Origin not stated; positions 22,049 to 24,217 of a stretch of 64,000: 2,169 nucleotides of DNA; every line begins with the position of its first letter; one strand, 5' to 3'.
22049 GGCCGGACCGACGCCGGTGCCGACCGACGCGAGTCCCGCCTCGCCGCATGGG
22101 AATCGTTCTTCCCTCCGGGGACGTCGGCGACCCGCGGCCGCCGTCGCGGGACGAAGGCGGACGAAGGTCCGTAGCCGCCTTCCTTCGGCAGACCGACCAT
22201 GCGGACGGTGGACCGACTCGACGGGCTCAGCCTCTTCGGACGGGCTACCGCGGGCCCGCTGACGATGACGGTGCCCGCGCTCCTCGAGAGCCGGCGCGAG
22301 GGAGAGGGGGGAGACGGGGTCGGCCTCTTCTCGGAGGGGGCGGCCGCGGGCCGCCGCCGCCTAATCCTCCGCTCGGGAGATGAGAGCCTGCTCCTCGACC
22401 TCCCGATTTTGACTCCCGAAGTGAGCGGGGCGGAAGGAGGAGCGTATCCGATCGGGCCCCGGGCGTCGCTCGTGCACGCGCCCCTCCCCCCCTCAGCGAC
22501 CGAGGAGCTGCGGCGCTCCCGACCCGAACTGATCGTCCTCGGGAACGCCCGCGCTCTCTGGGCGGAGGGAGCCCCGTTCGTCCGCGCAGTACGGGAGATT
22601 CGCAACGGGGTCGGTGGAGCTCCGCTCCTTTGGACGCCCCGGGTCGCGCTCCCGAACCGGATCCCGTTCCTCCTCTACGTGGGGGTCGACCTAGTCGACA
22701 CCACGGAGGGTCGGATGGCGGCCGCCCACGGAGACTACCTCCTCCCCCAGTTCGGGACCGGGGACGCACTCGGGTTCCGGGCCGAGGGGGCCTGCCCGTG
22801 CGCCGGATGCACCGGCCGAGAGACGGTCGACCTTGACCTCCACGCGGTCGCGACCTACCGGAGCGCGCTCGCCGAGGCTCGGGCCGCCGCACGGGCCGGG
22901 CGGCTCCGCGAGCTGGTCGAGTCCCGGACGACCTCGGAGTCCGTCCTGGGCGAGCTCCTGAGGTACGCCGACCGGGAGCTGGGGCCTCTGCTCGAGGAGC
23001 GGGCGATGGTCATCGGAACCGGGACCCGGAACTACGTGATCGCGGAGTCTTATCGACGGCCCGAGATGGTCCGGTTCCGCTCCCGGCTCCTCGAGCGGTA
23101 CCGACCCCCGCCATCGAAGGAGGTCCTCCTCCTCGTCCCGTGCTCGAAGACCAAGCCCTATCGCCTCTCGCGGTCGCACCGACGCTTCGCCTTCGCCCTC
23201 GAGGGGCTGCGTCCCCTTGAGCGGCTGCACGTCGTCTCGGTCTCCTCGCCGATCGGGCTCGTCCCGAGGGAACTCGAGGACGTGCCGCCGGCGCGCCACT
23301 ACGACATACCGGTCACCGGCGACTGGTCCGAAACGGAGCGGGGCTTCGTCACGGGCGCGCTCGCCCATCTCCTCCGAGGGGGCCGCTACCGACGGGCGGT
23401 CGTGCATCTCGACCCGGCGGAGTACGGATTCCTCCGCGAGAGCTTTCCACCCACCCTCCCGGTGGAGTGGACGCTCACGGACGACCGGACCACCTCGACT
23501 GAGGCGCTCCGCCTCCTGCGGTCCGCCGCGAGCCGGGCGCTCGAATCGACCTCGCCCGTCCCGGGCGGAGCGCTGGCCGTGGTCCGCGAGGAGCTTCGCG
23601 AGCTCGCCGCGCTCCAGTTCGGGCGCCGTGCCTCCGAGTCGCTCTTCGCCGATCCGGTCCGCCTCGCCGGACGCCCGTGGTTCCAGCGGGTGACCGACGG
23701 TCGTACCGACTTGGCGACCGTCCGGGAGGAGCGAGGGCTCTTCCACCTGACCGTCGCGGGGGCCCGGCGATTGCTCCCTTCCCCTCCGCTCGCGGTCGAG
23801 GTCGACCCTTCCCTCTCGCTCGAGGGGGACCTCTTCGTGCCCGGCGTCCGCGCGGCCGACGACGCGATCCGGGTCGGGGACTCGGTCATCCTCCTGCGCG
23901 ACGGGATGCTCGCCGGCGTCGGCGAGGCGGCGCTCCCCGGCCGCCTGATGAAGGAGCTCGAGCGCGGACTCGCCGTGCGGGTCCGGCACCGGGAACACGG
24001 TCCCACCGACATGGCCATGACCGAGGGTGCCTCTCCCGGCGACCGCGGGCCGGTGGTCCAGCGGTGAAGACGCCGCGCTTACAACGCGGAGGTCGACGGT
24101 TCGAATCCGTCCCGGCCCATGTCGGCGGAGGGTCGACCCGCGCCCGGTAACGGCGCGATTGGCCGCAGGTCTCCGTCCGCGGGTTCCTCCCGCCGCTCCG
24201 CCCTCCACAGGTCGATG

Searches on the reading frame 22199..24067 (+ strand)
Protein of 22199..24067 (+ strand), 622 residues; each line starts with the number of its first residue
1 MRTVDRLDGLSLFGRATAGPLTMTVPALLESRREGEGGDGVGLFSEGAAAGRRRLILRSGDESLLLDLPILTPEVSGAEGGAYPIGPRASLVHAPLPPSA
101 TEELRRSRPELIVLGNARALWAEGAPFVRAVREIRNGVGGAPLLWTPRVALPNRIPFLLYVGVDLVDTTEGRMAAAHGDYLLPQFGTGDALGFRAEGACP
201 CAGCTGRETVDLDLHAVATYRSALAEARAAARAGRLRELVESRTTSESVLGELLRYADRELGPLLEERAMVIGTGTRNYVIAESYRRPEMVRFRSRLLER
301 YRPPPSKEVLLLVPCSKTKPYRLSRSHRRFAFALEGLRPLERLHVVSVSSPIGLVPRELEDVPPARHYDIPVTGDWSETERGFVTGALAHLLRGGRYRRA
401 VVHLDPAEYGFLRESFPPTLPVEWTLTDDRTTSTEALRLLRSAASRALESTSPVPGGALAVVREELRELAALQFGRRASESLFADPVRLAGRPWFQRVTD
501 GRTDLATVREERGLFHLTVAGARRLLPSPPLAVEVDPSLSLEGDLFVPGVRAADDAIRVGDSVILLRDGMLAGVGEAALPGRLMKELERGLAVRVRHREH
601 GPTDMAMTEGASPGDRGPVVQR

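Call 87: search_protein_families(library=pfam, proteins=[window:22199-24067:+], max_evalue=0.00001)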
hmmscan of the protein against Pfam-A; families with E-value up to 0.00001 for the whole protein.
window:22199-24067:+ (622 aa): 3 families
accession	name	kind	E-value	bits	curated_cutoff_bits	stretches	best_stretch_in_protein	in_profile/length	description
PF17884.7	DUF5591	-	3.9e-39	134.3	26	1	291-442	2-148/150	Domain of unknown function (DUF5591)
PF14810.12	TGT_C2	-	2.4e-09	37.7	25.3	1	465-527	2-67/72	Patch-forming domain C2 of tRNA-guanine transglycosylase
PF01472.26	PUA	-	4.4e-08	33.4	24.8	1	543-597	17-72/74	PUA domain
